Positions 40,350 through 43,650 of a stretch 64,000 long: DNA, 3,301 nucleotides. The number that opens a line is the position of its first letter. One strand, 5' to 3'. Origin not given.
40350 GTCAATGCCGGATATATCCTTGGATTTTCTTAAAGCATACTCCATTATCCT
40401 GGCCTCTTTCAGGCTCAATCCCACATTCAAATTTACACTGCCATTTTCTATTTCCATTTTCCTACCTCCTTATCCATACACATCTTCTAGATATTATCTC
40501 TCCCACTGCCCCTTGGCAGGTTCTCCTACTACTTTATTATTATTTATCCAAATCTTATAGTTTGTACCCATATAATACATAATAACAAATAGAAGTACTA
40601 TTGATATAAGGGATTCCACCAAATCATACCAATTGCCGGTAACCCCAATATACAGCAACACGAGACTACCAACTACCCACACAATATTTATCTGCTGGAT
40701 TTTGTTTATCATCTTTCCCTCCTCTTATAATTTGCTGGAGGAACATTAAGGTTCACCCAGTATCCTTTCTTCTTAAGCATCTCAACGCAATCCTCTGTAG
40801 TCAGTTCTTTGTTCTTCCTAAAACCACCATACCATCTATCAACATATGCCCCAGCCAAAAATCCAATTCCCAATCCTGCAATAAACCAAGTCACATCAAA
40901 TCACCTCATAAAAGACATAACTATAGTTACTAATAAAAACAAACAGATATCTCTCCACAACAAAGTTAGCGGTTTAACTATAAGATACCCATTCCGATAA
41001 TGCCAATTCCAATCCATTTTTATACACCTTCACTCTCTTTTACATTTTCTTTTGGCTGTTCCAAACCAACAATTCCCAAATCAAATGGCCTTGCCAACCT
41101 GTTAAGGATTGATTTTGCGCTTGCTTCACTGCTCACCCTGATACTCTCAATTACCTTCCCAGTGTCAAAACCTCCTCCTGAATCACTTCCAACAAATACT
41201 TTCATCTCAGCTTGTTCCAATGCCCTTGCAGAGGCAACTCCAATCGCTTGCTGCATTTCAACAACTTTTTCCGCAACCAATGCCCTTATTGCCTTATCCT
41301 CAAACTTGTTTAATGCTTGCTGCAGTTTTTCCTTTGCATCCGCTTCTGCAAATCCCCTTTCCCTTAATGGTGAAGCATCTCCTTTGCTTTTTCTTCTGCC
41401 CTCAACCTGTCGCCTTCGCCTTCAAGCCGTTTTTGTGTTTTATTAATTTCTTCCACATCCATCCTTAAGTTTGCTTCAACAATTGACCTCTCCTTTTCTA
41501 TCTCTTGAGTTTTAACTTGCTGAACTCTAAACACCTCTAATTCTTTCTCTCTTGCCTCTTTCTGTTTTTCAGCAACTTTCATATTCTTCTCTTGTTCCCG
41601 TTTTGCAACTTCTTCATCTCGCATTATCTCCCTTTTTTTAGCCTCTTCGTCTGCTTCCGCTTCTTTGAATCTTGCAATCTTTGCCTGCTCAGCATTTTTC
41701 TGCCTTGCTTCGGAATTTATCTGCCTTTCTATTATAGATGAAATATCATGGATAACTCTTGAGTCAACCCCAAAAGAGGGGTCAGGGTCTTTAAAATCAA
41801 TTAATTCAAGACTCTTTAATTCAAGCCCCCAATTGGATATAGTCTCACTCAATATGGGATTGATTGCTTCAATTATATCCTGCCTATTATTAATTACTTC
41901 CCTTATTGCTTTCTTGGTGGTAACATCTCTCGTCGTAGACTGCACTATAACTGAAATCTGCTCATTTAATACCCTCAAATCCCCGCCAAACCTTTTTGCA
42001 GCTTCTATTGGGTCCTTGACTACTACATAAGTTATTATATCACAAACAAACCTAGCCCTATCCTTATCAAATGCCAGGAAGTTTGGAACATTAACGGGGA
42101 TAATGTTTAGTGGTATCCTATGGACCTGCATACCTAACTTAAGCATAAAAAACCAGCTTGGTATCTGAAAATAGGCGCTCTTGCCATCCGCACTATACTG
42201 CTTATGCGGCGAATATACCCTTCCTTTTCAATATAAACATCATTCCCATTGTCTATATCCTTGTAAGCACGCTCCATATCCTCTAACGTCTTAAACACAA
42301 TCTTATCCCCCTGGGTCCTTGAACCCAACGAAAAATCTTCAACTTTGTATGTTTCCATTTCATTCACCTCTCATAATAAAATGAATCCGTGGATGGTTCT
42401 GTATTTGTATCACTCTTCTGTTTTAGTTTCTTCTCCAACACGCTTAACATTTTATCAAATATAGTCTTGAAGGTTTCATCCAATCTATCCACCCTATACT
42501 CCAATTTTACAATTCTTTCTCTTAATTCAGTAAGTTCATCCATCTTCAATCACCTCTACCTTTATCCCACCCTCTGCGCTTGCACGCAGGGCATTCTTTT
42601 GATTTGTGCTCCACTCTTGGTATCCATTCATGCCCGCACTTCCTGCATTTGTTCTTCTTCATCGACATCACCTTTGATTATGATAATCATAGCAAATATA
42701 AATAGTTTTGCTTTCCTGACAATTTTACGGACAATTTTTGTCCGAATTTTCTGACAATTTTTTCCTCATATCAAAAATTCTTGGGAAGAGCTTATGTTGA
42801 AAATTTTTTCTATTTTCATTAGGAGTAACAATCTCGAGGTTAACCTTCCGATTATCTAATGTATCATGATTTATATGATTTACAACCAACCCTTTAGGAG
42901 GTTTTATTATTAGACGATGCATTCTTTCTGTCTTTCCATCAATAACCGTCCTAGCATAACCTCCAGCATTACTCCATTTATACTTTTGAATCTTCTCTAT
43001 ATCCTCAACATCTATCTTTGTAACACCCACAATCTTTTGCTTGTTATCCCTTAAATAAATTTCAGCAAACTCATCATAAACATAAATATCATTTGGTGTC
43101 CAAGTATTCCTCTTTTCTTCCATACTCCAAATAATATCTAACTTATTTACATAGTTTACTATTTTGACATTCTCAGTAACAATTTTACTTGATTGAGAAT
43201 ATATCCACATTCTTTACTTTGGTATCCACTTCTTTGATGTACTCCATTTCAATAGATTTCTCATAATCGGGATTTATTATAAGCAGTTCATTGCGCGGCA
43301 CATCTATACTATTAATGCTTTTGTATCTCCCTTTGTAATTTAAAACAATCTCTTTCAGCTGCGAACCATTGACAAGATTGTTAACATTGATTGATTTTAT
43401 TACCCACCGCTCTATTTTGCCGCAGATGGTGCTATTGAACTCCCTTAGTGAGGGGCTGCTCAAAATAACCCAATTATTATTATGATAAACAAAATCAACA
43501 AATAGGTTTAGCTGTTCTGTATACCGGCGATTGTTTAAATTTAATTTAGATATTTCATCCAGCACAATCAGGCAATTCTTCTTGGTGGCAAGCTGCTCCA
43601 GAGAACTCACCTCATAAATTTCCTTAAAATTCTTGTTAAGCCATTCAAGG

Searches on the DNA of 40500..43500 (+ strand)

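Call 38: search_dna_similar(query=window:40500-43500:+, collection=phages, mode=near, max_rows=10)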
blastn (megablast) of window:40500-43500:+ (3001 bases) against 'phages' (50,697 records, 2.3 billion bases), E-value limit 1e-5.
No match.

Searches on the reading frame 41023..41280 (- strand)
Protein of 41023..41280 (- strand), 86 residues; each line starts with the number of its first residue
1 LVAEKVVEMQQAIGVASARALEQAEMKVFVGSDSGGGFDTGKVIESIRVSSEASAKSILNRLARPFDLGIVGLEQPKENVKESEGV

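Call 42: list_cluster_members(proteins=[window:41023-41280:-, window:41023-41256:-, window:41023-41205:-, window:40712-40894:-, window:40497-40712:-])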
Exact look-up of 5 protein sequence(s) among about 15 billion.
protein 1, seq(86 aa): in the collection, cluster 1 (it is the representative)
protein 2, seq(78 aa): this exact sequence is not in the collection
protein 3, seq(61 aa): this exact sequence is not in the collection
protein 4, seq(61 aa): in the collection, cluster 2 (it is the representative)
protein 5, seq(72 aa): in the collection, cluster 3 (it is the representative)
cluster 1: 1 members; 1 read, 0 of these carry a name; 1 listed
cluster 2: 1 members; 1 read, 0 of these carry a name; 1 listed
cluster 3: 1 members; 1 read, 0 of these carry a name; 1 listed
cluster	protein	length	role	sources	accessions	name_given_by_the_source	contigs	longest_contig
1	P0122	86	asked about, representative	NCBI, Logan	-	-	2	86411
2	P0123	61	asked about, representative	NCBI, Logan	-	-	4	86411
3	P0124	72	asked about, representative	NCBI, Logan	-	-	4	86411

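Call 43: find_encoding_contigs(protein=P0122, flank=5000, max_places=6)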
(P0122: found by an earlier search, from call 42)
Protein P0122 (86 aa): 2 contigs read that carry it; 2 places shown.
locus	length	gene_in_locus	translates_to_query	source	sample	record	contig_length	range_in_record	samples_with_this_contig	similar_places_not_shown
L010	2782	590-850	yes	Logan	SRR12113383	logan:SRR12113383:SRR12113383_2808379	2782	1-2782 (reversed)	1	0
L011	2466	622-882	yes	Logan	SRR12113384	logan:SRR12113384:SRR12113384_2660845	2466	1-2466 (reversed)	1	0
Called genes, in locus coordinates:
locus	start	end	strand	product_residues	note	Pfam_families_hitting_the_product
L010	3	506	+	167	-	?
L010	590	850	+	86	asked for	-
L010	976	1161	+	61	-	-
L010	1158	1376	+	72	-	-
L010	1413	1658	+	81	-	-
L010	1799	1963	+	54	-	-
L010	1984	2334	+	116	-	-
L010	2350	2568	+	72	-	-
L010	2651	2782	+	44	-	?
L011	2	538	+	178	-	?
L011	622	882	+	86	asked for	-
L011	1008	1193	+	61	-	-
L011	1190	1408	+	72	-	-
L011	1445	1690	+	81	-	-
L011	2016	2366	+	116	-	-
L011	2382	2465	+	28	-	?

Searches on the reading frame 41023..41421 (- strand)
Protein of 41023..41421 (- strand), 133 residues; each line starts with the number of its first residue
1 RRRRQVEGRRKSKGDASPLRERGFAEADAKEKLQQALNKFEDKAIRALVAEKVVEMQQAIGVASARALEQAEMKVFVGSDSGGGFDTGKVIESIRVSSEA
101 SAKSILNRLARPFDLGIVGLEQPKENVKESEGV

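Call 8: search_protein_families(library=pfam, proteins=[window:41023-41421:-], max_evalue=0.1)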
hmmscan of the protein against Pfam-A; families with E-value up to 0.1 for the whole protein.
seq(133 aa): 2 families
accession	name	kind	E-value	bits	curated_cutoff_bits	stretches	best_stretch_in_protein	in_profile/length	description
PF15975.10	Flot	-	0.00078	20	27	1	12-76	9-74/124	Flotillin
PF02222.28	ATP-grasp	-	0.058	13.5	27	1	23-121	46-146/179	ATP-grasp domain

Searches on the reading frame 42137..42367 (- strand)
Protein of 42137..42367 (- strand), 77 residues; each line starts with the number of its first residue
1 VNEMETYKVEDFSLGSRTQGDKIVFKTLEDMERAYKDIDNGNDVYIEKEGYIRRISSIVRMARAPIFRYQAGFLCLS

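Call 8: search_protein_families(library=pfam, proteins=[window:42137-42367:-], max_evalue=0.1)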
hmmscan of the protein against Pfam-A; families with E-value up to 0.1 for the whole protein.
seq(77 aa): 0 families

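Call 40: find_encoding_contigs(protein=P0121, flank=5000, max_places=6)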
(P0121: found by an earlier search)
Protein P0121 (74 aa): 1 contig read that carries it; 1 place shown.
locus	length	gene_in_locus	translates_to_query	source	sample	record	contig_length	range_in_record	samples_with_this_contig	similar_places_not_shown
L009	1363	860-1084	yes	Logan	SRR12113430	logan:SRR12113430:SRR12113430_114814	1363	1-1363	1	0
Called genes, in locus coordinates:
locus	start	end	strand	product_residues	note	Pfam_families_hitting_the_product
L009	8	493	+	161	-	PF13392:HNH_3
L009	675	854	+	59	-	-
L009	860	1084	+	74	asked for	-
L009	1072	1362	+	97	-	?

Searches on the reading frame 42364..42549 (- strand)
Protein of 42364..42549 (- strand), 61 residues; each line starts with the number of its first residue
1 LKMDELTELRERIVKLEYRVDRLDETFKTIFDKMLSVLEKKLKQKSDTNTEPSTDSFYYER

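Call 31: search_protein_families(library=pfam, proteins=[window:42364-42549:-], max_evalue=0.01)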
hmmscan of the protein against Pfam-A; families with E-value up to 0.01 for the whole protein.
window:42364-42549:- (61 aa): 1 family
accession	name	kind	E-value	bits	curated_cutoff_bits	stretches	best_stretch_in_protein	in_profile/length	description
PF08232.17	Striatin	-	0.0015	19.4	29.4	1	5-52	26-74/151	Striatin family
